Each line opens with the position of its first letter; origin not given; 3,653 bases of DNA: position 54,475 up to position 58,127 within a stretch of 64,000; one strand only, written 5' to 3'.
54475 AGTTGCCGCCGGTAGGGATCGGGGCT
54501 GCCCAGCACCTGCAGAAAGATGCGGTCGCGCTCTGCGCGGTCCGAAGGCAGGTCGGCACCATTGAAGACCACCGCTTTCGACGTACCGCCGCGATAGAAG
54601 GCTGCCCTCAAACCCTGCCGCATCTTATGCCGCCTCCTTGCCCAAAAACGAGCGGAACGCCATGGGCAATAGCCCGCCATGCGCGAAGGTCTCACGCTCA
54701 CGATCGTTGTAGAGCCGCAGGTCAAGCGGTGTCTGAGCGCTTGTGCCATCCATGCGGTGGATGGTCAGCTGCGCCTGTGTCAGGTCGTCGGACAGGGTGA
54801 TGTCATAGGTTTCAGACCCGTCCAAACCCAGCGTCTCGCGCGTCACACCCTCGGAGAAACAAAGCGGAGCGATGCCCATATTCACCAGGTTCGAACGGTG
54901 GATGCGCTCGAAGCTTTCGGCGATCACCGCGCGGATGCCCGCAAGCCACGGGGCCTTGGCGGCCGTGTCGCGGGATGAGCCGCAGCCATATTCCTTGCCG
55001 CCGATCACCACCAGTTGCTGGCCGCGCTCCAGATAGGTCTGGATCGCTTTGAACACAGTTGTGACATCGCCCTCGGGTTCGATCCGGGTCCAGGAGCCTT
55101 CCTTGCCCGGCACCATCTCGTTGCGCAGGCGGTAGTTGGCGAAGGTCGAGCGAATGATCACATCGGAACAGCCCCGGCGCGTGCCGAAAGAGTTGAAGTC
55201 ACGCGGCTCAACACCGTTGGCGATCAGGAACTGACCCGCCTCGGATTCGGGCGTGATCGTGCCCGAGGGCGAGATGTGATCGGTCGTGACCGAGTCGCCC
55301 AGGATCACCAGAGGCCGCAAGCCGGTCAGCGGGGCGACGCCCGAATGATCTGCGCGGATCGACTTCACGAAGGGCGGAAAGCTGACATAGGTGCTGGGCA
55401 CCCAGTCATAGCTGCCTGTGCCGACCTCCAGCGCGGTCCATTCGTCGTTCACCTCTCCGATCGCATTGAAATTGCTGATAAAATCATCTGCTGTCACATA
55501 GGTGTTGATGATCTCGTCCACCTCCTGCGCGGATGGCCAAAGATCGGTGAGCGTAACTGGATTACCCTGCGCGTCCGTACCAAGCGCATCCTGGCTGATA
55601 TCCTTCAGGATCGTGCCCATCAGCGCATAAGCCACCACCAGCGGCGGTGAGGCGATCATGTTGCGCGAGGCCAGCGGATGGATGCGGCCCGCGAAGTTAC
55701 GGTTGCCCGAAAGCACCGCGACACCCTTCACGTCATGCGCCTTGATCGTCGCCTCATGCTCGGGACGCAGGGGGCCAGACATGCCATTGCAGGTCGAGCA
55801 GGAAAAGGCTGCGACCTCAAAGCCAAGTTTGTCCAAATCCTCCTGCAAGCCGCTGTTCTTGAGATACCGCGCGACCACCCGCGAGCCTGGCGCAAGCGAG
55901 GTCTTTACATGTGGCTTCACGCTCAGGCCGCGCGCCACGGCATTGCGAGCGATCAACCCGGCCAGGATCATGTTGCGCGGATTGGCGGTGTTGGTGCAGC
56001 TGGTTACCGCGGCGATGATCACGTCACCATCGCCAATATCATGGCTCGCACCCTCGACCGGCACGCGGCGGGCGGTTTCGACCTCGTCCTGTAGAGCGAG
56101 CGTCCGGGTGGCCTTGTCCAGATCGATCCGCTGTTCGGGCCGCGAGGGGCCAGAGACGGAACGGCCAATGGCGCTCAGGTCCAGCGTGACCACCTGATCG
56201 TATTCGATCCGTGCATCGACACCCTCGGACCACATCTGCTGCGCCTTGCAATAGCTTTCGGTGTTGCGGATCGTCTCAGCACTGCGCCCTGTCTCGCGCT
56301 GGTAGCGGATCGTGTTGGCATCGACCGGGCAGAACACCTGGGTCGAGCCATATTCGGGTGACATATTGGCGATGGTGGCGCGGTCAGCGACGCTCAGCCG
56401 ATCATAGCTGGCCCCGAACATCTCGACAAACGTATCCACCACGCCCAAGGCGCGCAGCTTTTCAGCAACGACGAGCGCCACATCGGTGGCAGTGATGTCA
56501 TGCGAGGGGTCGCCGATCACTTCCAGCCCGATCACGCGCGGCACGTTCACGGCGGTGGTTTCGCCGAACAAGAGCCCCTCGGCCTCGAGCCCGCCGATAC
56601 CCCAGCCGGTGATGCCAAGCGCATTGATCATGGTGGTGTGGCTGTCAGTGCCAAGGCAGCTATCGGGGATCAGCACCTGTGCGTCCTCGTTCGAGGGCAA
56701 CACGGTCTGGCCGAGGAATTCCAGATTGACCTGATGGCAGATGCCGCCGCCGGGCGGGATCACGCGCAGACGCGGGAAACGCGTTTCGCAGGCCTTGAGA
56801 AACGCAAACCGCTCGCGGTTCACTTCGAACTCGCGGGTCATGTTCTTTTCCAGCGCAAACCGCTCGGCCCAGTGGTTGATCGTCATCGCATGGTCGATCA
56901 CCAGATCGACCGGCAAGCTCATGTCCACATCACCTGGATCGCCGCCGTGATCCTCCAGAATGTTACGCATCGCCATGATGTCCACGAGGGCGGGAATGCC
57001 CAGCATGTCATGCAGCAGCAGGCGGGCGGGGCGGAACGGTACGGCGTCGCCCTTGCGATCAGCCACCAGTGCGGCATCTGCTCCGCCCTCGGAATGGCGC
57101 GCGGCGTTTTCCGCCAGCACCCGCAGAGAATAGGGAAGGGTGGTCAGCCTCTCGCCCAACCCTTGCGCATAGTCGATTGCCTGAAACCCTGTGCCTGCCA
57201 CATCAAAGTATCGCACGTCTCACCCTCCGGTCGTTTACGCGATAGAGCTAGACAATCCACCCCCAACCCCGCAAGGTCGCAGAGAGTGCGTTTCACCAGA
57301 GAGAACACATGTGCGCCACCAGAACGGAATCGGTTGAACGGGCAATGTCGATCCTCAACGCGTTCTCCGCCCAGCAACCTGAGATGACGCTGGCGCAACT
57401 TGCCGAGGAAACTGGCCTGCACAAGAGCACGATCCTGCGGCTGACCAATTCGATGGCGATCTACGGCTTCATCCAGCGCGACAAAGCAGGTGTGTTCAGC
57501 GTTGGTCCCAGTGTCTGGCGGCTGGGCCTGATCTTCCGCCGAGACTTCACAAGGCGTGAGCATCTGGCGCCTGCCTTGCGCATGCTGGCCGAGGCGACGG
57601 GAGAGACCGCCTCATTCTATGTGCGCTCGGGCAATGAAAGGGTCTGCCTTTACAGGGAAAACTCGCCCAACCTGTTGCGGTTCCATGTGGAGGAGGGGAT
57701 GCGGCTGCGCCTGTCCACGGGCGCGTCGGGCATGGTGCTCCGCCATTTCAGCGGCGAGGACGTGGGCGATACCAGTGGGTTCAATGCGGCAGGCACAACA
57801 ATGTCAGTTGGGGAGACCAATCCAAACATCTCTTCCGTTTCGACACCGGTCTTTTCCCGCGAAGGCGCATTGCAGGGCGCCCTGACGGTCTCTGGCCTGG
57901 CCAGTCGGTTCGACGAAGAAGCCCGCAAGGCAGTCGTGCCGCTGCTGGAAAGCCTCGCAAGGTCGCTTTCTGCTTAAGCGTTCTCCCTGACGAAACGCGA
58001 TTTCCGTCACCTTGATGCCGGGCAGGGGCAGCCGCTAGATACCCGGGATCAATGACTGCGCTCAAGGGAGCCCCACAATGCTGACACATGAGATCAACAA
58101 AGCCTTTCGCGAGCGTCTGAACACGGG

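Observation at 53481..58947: IclR-linked aconitase + PrpF + ICL-lyase set without PrpC: candidate new carboxylic-acid pathway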

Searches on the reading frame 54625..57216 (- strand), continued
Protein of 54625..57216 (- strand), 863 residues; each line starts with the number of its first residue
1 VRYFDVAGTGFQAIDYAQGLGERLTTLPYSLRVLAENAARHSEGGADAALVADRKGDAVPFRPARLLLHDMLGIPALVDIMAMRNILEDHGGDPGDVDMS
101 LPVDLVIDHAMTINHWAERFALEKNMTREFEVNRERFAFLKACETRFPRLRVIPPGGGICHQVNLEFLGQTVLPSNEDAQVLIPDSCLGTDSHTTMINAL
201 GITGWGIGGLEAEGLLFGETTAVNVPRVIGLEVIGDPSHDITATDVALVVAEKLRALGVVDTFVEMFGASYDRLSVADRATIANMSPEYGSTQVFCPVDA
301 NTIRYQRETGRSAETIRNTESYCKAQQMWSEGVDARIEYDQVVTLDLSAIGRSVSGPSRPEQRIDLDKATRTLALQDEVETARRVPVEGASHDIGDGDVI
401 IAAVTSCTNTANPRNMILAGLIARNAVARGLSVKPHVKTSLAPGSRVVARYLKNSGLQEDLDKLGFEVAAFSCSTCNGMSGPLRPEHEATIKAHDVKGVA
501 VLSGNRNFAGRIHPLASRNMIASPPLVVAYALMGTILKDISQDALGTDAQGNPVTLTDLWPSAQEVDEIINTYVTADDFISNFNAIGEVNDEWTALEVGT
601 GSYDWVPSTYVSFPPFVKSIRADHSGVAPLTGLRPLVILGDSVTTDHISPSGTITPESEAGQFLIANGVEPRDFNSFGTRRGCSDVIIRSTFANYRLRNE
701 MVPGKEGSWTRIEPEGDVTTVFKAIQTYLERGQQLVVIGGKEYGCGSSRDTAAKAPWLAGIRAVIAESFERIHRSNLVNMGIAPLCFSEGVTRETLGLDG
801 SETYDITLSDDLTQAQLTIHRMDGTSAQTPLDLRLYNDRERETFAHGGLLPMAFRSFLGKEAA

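Call 83: search_solved_structures(query=window:54625-57216:-, show_alignments=1, max_evalue=1e-50)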
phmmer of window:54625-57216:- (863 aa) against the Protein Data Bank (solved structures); distinct sequences matched with E-value up to 1e-50: 3.
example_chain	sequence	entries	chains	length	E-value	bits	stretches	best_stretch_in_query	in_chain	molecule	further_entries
2b3x_A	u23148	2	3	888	2.1e-210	704.1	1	23-855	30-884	Iron-responsive element binding protein 1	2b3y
3sn2_A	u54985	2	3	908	9.1e-210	702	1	23-855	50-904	Cytoplasmic aconitate hydratase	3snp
6vcd_A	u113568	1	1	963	7.5e-194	649.4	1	122-857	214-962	Iron-responsive element binding protein 2, isoform CRA_a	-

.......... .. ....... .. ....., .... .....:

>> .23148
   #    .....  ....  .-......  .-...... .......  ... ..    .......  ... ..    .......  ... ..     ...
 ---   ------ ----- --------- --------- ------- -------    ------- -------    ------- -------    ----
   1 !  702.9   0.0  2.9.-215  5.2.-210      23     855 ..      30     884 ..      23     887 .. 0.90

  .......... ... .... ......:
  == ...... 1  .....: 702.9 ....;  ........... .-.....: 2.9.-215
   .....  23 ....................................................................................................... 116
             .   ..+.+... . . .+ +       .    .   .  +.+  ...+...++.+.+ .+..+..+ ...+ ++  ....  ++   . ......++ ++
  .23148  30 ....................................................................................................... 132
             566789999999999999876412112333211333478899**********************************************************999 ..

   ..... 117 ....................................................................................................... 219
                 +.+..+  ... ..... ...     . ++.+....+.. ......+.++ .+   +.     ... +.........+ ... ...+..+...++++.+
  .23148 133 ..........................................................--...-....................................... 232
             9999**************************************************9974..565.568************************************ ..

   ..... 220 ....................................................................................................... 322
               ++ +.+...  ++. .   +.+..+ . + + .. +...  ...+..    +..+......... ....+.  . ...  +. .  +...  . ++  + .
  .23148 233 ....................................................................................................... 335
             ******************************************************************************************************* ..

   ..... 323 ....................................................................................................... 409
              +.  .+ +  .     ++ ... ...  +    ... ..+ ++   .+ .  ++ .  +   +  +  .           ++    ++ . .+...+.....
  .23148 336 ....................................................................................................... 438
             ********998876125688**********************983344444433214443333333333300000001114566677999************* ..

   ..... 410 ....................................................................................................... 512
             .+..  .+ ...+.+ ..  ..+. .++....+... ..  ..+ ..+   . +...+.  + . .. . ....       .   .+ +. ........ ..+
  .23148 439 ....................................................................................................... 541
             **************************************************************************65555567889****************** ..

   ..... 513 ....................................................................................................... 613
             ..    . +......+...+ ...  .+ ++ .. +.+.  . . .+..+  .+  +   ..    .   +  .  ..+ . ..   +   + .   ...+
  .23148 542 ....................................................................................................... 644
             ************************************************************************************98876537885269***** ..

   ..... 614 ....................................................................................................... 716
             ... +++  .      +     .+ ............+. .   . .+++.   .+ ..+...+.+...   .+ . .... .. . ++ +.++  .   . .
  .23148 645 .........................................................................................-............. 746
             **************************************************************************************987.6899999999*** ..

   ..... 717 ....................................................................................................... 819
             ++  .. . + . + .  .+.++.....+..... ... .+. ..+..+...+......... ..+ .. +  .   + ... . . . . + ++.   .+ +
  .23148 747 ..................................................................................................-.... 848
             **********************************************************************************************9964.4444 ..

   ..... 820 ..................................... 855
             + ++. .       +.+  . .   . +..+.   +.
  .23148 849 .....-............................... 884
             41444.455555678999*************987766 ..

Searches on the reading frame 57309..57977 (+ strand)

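Call 4: search_protein_families(library=ncbifam, proteins=[window:57309-57977:+])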
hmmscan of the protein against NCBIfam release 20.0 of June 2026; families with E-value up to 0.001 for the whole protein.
window:57309-57977:+ (222 aa): 8 families
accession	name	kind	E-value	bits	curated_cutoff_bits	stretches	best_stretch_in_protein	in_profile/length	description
TIGR02431.1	pcaR_pcaU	subfamily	1.1e-24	87.2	284.75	2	7-144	6-142/248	beta-ketoadipate pathway transcriptional regulators, PcaR/PcaU/PobR family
NF045644.1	TransRegBhcR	equivalog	1.7e-20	73.4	350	1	5-137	21-153/267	HTH-type transcriptional regulator BhcR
NF011671.1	PRK15090.1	equivalog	2.2e-09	36.9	275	1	7-144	11-148/256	DNA-binding transcriptional regulator KdgR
NF008601.2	PRK11569.1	equivalog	1.3e-08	34.3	380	1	5-152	25-176/276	glyoxylate bypass operon transcriptional repressor IclR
NF007342.0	PRK09834.1-4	equivalog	2.6e-08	33.2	251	1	6-77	11-82/263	DNA-binding transcriptional regulator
NF007548.0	PRK10163.1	equivalog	1.8e-07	30.6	406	1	7-144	22-160/271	HTH-type transcriptional repressor AllR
NF007341.0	PRK09834.1-3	equivalog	5e-06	25.8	269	1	7-59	8-61/274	DNA-binding transcriptional regulator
NF048017.1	antitoxin_RelB_like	equivalog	0.00025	21.2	50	0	90-106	10-26/70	type II toxin-antitoxin system RelB family antitoxin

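Call 5: search_protein_families(library=pfam, proteins=[window:57309-57977:+])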
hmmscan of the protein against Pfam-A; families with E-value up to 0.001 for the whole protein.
window:57309-57977:+ (222 aa): 4 families
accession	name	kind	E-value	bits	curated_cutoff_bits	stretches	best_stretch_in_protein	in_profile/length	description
PF01614.24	IclR_C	-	9.4e-16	58.3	24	2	161-221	113-173/174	Bacterial transcriptional regulator IclR C-terminal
PF09339.16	HTH_IclR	-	1.2e-15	57.4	22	1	8-58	1-51/52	IclR helix-turn-helix domain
PF01047.28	MarR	-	0.00055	20.2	24.6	0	22-58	14-50/59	MarR family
PF12802.13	MarR_2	-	0.00075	20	27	0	13-57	8-52/61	MarR family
